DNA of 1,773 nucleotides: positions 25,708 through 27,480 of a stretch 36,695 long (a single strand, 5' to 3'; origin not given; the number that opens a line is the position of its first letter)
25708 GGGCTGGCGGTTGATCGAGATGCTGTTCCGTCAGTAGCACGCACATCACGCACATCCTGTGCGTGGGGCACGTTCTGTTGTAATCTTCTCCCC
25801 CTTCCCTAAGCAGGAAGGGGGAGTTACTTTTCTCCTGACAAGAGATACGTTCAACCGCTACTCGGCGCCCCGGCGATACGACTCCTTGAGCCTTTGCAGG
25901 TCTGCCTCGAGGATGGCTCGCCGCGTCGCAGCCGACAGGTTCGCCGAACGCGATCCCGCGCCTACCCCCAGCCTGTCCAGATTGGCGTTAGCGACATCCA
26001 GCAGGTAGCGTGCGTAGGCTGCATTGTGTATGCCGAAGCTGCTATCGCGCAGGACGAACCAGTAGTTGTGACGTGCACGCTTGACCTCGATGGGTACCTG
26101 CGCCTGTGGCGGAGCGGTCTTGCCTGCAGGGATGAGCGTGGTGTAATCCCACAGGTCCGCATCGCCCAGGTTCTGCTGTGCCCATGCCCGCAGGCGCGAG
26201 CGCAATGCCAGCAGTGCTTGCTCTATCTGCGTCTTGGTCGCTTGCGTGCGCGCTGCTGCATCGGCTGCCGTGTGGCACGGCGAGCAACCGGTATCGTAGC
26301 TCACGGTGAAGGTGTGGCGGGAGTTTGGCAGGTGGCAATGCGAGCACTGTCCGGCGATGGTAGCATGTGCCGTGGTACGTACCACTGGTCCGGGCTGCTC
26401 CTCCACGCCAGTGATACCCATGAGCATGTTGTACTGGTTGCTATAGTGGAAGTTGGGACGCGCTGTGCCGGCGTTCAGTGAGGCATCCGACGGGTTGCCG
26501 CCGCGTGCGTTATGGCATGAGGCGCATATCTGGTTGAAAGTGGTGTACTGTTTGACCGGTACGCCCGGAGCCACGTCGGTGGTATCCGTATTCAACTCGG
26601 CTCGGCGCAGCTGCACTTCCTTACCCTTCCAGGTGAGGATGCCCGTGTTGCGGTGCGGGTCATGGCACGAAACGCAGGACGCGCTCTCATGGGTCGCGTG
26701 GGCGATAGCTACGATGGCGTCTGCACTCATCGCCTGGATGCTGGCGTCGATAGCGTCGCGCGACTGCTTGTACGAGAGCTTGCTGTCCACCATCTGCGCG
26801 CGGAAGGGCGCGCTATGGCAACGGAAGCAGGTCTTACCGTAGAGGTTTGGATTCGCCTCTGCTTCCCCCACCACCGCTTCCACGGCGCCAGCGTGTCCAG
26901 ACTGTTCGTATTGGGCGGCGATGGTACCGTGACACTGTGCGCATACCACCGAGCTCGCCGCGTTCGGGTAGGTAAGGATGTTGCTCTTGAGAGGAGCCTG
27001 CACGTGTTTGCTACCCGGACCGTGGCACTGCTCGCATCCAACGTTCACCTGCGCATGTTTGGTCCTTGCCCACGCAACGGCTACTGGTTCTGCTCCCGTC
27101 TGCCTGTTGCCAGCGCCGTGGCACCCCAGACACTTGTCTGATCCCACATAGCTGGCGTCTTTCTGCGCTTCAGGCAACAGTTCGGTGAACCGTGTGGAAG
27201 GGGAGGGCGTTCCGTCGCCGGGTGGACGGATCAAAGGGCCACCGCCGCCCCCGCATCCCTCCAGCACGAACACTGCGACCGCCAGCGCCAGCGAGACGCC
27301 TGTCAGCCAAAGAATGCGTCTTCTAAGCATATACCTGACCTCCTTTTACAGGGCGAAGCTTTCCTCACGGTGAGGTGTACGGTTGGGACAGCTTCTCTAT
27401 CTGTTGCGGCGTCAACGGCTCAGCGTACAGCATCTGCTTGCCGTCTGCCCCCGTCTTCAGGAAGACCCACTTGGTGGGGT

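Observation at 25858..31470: Four-gene porin-cytochrome operon: candidate extracellular electron-transfer conduit of an uncharacterised type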

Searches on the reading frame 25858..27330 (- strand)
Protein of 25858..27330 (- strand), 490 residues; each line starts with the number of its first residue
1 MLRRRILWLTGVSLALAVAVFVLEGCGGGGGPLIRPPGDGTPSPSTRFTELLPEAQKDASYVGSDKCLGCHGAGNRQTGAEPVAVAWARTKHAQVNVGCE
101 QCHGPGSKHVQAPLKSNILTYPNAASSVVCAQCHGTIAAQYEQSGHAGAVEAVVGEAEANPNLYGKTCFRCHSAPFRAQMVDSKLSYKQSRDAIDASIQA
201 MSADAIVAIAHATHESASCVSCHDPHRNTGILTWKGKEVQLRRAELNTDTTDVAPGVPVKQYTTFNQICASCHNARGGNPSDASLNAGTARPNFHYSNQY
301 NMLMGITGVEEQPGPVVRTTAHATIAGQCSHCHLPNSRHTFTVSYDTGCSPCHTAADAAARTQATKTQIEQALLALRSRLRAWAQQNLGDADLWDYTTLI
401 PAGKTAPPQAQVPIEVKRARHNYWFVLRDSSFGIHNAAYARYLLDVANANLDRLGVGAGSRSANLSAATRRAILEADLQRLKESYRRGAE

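Call 5: search_protein_families(library=pfam, proteins=[window:25858-27330:-], max_evalue=1)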
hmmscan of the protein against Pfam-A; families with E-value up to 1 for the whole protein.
window:25858-27330:- (490 aa): 11 families
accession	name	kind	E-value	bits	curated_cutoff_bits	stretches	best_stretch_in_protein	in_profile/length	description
PF09699.15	Paired_CXXCH_1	-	1.1e-09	38.2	20.6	2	92-136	1-38/41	Doubled CXXCH motif (Paired_CXXCH_1)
PF13435.11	Cytochrome_C554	-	5.1e-09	37.4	20.8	2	60-104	44-84/84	Cytochrome c554 and c-prime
PF02085.21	Cytochrom_CIII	-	5.1e-09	36.8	22.9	3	198-280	12-89/101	Class III cytochrome C family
PF14537.11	Cytochrom_c3_2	-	3e-08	34.4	25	3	92-173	2-65/79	Cytochrome c3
PF14522.11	Cytochrome_C7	-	1.7e-07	31.4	24.8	1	64-134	13-66/67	Cytochrome c7 and related cytochrome c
PF13442.11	Cytochrome_CBB3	-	5e-07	30.4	27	2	162-203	8-50/68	Cytochrome C oxidase, cbb3-type, subunit III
PF06516.17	NUP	-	0.0009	18.9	27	1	261-397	40-169/313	Purine nucleoside permease (NUP)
PF02335.20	Cytochrom_C552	-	0.012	15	24.1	1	87-135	235-283/438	Cytochrome c552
PF06943.17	zf-LSD1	-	0.072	13.4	20.2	1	117-134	6-23/25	LSD1 zinc finger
PF25017.1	zf-C2HC_3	-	0.24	11.8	24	1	125-140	21-36/47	C2HC zinc finger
PF22678.1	Cytochrom_c_NrfB-like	-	0.54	11.2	27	1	67-138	1-69/89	Cytochrome c-type protein NrfB-like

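Call 6: search_protein_families(library=ncbifam, proteins=[window:25858-27330:-], max_evalue=1)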
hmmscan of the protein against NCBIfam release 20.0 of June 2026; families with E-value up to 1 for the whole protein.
window:25858-27330:- (490 aa): 11 families
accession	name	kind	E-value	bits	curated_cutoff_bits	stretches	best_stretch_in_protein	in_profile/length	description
NF041028.1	decahem_GSU2203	exception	1.7e-15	57.1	325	1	50-355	23-297/317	GSU2203 family decaheme c-type cytochrome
TIGR03508.1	decahem_SO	subfamily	1.1e-11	44.7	192.2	2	63-279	1-202/258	DmsE family decaheme c-type cytochrome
NF041198.1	UshA_like_PCGU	equivalog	1.8e-10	40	275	2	66-130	444-507/519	UshA-like (seleno)protein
NF043010.1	Cyt554_Nsmonas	equivalog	2.4e-06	27.1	400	2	59-111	75-123/238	cytochrome c-550 CycA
NF041781.1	mnquin_red_QrcA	equivalog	0.00039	20.1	180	1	166-233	65-125/174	menaquinone reductase multiheme cytochrome c subunit QrcA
TIGR01905.1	paired_CXXCH_1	subfamily_domain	0.0016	18.3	25.2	1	214-228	4-18/41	doubled CXXCH domain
NF058595.1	invert_tail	domain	0.0033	17.8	37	1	3-43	50-88/113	lipo-invert putative C-terminal anchoring domain-containing protein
TIGR03153.1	cytochr_NrfH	equivalog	0.0041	17.2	134.2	1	184-275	20-111/138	cytochrome c nitrite reductase small subunit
NF008659.0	PRK11659.1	equivalog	0.0074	16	184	1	88-173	38-118/188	cytochrome c nitrite reductase pentaheme subunit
TIGR01053.1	LSD1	subfamily_domain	0.1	12.3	15.5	1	117-135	9-27/31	zinc finger domain-containing protein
NF045774.1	cytochro_C551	exception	0.88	9.6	118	1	16-73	9-56/110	cytochrome c551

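Call 10: search_solved_structures(query=window:25858-27330:-, max_evalue=0.1)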
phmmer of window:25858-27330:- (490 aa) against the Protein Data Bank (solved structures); distinct sequences matched with E-value up to 0.1: 3.
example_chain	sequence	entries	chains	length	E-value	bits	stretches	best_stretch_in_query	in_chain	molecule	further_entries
6qvm_A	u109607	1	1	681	2.6e-07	33.4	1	67-231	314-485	Multiheme cytochrome cf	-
6i5b_A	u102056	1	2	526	6.6e-06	28.7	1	66-135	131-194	Uncharacterized protein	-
1bvb_A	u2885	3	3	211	0.027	16.8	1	60-108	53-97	CYTOCHROME C-554 | CYTOCHROME C554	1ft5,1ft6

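Call 36: find_homologous_proteins(query=window:25858-27330:-, max_evalue=0.001)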
Query window:25858-27330:- (490 aa): 279 proteins with E <= 0.001 among 8000 candidates; the best 120 are listed.
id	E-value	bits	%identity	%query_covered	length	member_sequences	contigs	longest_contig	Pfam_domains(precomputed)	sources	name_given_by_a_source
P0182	0.0e+0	1127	100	100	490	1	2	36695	PF09699.16,PF14537.12,PF13435.12,PF02085.22,PF13442.12,PF14522.12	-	-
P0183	7.8e-295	996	87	100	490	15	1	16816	PF09699.16,PF14537.12,PF13435.12,PF02085.22,PF13442.12,PF14522.12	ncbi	-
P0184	3.8e-289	978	84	100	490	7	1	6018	PF09699.16,PF14537.12,PF13435.12,PF02085.22,PF14522.12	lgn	-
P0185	7.3e-289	977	85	100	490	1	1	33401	PF14537.12,PF13435.12,PF02085.22,PF13442.12,PF14522.12,PF22113.2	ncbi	ncbi:MAG: multiheme c-type cytochrome [Armatimonadota bacterium]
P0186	1.9e-288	975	85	100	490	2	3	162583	PF09699.16,PF14537.12,PF13435.12,PF02085.22,PF14522.12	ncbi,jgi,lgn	jgi:hypothetical protein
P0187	1.5e-280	949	82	100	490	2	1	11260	PF09699.16,PF14537.12,PF13435.12,PF02085.22,PF13442.12,PF14522.12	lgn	-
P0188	7.3e-280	947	84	100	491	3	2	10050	PF09699.16,PF14537.12,PF13435.12,PF02085.22,PF13442.12,PF14522.12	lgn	-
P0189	7.0e-276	934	81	100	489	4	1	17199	PF09699.16,PF14537.12,PF13435.12,PF02085.22,PF14522.12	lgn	-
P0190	2.9e-275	932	80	100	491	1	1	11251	PF09699.16,PF14537.12,PF13435.12,PF02085.22,PF13442.12,PF14522.12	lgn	-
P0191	2.4e-274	929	80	100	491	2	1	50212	PF09699.16,PF14537.12,PF13435.12,PF02085.22,PF14522.12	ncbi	ncbi:MAG: multiheme c-type cytochrome [Armatimonadota bacterium]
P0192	4.3e-272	921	79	100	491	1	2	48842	PF09699.16,PF14537.12,PF13435.12,PF02085.22,PF14522.12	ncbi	ncbi:MAG: multiheme c-type cytochrome [Armatimonadota bacterium]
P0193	8.7e-270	914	80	100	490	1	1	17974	PF09699.16,PF14537.12,PF13435.12,PF13442.12,PF14522.12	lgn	-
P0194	1.1e-265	900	79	100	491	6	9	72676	PF09699.16,PF14537.12,PF13435.12,PF02085.22,PF13442.12,PF14522.12,PF22113.2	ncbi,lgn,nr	ncbi:MAG: hypothetical protein HPY54_08980 [Chthonomonadetes bacterium]|nr:hypothetical protein [Cht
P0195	5.7e-265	898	82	91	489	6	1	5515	PF09699.16,PF14537.12,PF13435.12,PF02085.22,PF14522.12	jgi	-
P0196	6.5e-265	898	79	100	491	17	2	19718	PF09699.16,PF14537.12,PF13435.12,PF02085.22,PF13442.12,PF14522.12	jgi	jgi:predicted CxxxxCH...CXXCH cytochrome family protein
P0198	5.5e-254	862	77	94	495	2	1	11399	PF09699.16,PF14537.12,PF13435.12,PF02335.21,PF14522.12,PF22113.2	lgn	-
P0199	9.7e-247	838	74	100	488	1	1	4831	PF09699.16,PF14537.12,PF13435.12,PF02085.22,PF02335.21,PF14522.12,PF22113.2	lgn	-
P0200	1.0e-238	811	71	100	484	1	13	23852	PF09699.16,PF14537.12,PF13435.12,PF14522.12,PF22113.2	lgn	-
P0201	2.6e-190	652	59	98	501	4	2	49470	PF09699.16,PF14537.12,PF14522.12,PF22113.2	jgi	jgi:hypothetical protein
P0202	3.3e-189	648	59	97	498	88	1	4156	PF09699.16,PF14537.12,PF14522.12,PF22113.2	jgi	jgi:predicted CXXCH cytochrome family protein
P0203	5.8e-186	637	58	98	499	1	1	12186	PF09699.16,PF14537.12,PF13435.12,PF14522.12,PF22113.2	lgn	-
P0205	7.0e-180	617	57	99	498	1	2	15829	PF09699.16,PF14537.12,PF13435.12,PF14522.12,PF22113.2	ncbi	-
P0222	3.1e-162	559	53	98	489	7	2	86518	PF09699.16,PF14537.12,PF13435.12,PF02335.21,PF14522.12,PF22113.2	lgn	-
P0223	5.3e-162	558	56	89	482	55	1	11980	PF09699.16,PF14537.12,PF02335.21,PF14522.12,PF22113.2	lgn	-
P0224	1.3e-161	557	56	90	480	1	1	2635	PF14537.12,PF14522.12,PF22113.2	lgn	-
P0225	8.3e-161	554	55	89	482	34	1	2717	PF14537.12,PF14522.12,PF22113.2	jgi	jgi:hypothetical protein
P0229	5.9e-158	545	52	98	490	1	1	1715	PF14537.12,PF13435.12,PF14522.12,PF22113.2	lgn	-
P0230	8.0e-154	531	52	99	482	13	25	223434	PF09699.16,PF14537.12,PF13435.12,PF13442.12,PF14522.12,PF22113.2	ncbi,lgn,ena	-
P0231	1.6e-153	530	52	100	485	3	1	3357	PF09699.16,PF14537.12,PF13435.12,PF13442.12,PF14522.12,PF22113.2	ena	-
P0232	8.2e-153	528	54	96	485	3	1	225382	PF09699.16,PF14537.12,PF13435.12,PF14522.12,PF22113.2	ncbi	-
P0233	2.7e-152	526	54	94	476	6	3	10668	PF14537.12,PF14522.12,PF22113.2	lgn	-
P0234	1.1e-151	524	53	99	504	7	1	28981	PF09699.16,PF14537.12,PF13435.12,PF02335.21,PF14522.12,PF22113.2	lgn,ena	-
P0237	4.3e-150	519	51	99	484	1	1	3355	PF09699.16,PF14537.12,PF02085.22,PF13442.12,PF14522.12,PF22113.2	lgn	-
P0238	2.0e-149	517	52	95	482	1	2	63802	PF09699.16,PF14537.12,PF13435.12,PF13442.12,PF02335.21,PF14522.12,PF22113.2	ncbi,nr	ncbi:MAG: hypothetical protein NZ959_03620 [Armatimonadetes bacterium]|nr:hypothetical protein [Arma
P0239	9.2e-149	515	52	97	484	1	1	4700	PF09699.16,PF14537.12,PF13435.12,PF14522.12,PF22113.2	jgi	-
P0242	1.1e-143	498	49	98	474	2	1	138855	PF09699.16,PF14537.12,PF14522.12,PF22113.2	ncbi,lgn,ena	-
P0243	1.5e-143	498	50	90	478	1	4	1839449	PF09699.16,PF14537.12,PF13435.12,PF02335.21,PF14522.12,PF22113.2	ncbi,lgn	-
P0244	5.5e-143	496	51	89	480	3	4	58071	PF09699.16,PF14537.12,PF13435.12,PF14522.12,PF22113.2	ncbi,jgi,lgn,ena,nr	ncbi:MAG TPA: multiheme c-type cytochrome [Fimbriimonadaceae bacterium]|nr:multiheme c-type cytochro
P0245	5.9e-143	496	49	100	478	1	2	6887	PF09699.16,PF14537.12,PF14522.12,PF22113.2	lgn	-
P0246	8.8e-143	495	49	98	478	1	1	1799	PF09699.16,PF14537.12,PF14522.12,PF22113.2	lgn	-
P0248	2.7e-142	493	52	89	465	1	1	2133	PF14537.12,PF13435.12,PF02335.21,PF14522.12,PF22113.2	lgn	-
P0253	1.1e-140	488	51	94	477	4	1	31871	PF09699.16,PF14537.12,PF13435.12,PF14522.12,PF22113.2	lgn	-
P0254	5.1e-140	486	51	92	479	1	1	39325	PF09699.16,PF14537.12,PF13442.12,PF02335.21,PF14522.12,PF22113.2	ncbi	-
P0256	1.6e-139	484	49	98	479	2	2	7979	PF09699.16,PF14537.12,PF13435.12,PF13442.12,PF02335.21,PF14522.12,PF22113.2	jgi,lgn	-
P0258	1.5e-138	481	49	88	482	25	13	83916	PF09699.16,PF14537.12,PF14522.12,PF22113.2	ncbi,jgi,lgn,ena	-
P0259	1.7e-138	481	50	90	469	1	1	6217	PF09699.16,PF14537.12,PF13435.12,PF14522.12,PF22113.2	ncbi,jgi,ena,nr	ncbi:MAG TPA: multiheme c-type cytochrome [Fimbriimonadaceae bacterium]|nr:multiheme c-type cytochro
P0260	3.8e-138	480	51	93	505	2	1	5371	PF14537.12,PF13435.12,PF02085.22,PF13442.12,PF14522.12,PF22113.2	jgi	jgi:cytochrome c5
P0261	4.3e-138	480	48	98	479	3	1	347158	PF09699.16,PF14537.12,PF13435.12,PF14522.12,PF22113.2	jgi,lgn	-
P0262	1.6e-137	478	49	97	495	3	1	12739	PF14537.12,PF14522.12,PF22113.2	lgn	-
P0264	3.0e-137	477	49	97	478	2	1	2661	PF09699.16,PF14537.12,PF14522.12,PF22113.2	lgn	-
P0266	4.9e-137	476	49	98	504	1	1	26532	PF09699.16,PF14537.12,PF13435.12,PF13442.12,PF14522.12,PF22113.2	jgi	jgi:cytochrome c5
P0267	1.3e-136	475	49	92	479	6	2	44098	PF09699.16,PF14537.12,PF13442.12,PF14522.12,PF22113.2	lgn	-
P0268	1.9e-136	474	47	99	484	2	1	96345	PF14537.12,PF14522.12,PF22113.2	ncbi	ncbi:MAG: multiheme c-type cytochrome [Fimbriimonas sp.]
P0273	5.2e-135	469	48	100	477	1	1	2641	PF09699.16,PF14537.12,PF02335.21,PF14522.12,PF22113.2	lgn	-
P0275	6.4e-135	469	48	97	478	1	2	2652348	PF09699.16,PF14537.12,PF13435.12,PF13442.12,PF02335.21,PF14522.12,PF22113.2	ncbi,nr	ncbi:MAG: cytochrome c3 family protein [Fimbriimonadaceae bacterium]|nr:cytochrome c3 family protein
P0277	1.2e-134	468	48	100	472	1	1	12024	PF09699.16,PF14537.12,PF14522.12,PF22113.2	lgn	-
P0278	1.3e-134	468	49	98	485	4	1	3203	PF14537.12,PF14522.12,PF22113.2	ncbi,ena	-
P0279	1.9e-134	468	51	97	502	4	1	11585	PF14537.12,PF02085.22,PF14522.12,PF22113.2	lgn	-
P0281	2.7e-134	467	47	97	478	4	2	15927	PF09699.16,PF14537.12,PF13435.12,PF02085.22,PF13442.12,PF02335.21,PF14522.12,PF22113.2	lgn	-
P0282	4.4e-134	466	48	92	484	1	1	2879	PF09699.16,PF14537.12,PF13435.12,PF14522.12,PF22113.2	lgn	-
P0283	5.8e-134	466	49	93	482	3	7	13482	PF14537.12,PF02335.21,PF14522.12,PF22113.2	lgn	-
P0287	5.1e-133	463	49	88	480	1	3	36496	PF09699.16,PF14537.12,PF13435.12,PF02335.21,PF14522.12,PF22113.2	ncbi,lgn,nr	ncbi:MAG: cytochrome c3 family protein [Armatimonadetes bacterium]|nr:cytochrome c3 family protein [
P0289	5.7e-133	463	50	98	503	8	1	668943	PF14537.12,PF13435.12,PF02085.22,PF02335.21,PF14522.12,PF22113.2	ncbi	-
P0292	7.8e-133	462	50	92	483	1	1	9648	PF14537.12,PF13435.12,PF02335.21,PF14522.12,PF22113.2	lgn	-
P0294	8.7e-133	462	48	98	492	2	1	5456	PF09699.16,PF14537.12,PF14522.12,PF22113.2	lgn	-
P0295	2.3e-132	461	48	98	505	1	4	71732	PF09699.16,PF14537.12,PF13435.12,PF02085.22,PF14522.12,PF22113.2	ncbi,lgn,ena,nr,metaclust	ncbi:MAG: hypothetical protein GX446_02770 [Chthonomonadales bacterium]|nr:hypothetical protein [Cht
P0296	3.7e-132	460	49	94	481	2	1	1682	PF14537.12,PF14522.12,PF22113.2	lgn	-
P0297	4.1e-132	460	48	98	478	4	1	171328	PF09699.16,PF14537.12,PF13435.12,PF02335.21,PF14522.12,PF22113.2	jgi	-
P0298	5.1e-132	460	47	97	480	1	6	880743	PF14537.12,PF02335.21,PF14522.12,PF22113.2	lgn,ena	-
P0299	1.1e-131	458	48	87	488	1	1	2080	PF14537.12,PF02335.21,PF14522.12,PF22113.2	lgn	-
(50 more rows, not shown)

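Call 40: search_solved_structures(query=A2, max_evalue=0.1)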
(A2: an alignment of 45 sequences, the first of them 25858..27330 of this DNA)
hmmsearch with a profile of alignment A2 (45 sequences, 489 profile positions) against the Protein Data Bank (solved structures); distinct sequences matched with E-value up to 0.1: 31.
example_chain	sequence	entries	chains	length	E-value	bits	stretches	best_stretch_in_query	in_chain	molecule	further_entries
6i5b_A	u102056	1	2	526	2.5e-15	59.3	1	66-134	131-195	Uncharacterized protein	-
6qvm_A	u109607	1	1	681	5.8e-14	54.7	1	66-229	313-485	Multiheme cytochrome cf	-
4rkm_A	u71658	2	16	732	1.8e-07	33.4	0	115-158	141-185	MccA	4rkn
3ubr_A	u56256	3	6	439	4.3e-05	25.5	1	77-137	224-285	Cytochrome c-552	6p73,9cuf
8rv0_Y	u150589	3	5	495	9e-05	24.4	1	165-409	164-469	Octaheme cytochrome c nitrite reductase | Octaheme nitrite c cytochrome c reductase | Octaheme nitrite reductase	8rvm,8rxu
6r2q_A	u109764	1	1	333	0.00027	22.8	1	62-132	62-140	Cystathionine beta-synthase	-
5yq7_C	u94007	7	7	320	0.00028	22.8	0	197-276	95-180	Cytochrome subunit of photosynthetic reaction center | MULTIHEME_CYTC DOMAIN-CONTAINING PROTEIN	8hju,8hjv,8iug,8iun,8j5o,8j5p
2j7a_A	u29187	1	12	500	0.00033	22.6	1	77-143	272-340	CYTOCHROME C NITRITE REDUCTASE NRFA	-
2vr0_A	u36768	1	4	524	0.00037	22.4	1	77-143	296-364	CYTOCHROME C NITRITE REDUCTASE, CATALYTIC SUBUNIT NFRA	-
8bcx_A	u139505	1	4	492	0.00039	22.3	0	86-181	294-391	Nitrite reductase (cytochrome; ammonia-forming)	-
1bvb_A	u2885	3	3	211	0.00052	21.9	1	63-108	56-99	CYTOCHROME C-554 | CYTOCHROME C554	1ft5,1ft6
4qo5_A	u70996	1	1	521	0.001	21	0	92-181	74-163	Hypothetical multiheme protein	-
4wjy_A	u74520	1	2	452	0.0011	20.9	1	77-139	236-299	Cytochrome c-552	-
1oah_A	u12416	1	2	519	0.0014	20.5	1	77-143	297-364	CYTOCHROME C NITRITE REDUCTASE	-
2rf7_A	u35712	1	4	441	0.0017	20.3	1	77-139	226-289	Cytochrome c-552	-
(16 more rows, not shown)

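Call 50: predict_structure(alignment_id=A2)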
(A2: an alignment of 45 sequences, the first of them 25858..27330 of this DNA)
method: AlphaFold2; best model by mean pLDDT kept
length: 490 residues; sequences in the alignment: 45
mean_pLDDT: 88.7   pTM: 0.85
mean pLDDT of the five models: 88.7, 88.0, 85.5, 84.4, 75.5
residues with pLDDT >= 90: 361; 70-90: 85; 50-70: 22; < 50: 22
segments of 3 or more residues with pLDDT < 50: 21-39
pLDDT, mean of each block of 10 residues (from residue 1): 72 70 37 41 88 93 88 59 85 92 94 93 94 93 91 92 95 95 92 98 96 94 92 93 96 96 96 93 93 89 96 91 92 90 88 92 94 96 97 94 92 97 96 95 98 88 85 94 71
secondary structure, 60 per line:
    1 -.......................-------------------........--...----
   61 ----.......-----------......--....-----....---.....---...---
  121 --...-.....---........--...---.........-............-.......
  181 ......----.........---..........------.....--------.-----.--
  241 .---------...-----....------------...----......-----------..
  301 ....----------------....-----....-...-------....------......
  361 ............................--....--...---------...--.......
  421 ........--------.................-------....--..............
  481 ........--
elements in order: H2-24 H44-51 H65-71 H83-88 H91-94 H100-103 H107-111 H127-131 H135-142 H151-159 H161-172 H174-186 H191-199 H203-212 H219-222 H259-262 H282-287 H299-304 H321-324 H330-333 H345-348 H355-388 H391-394 H414-428 H437-453 H461-464 H467-488
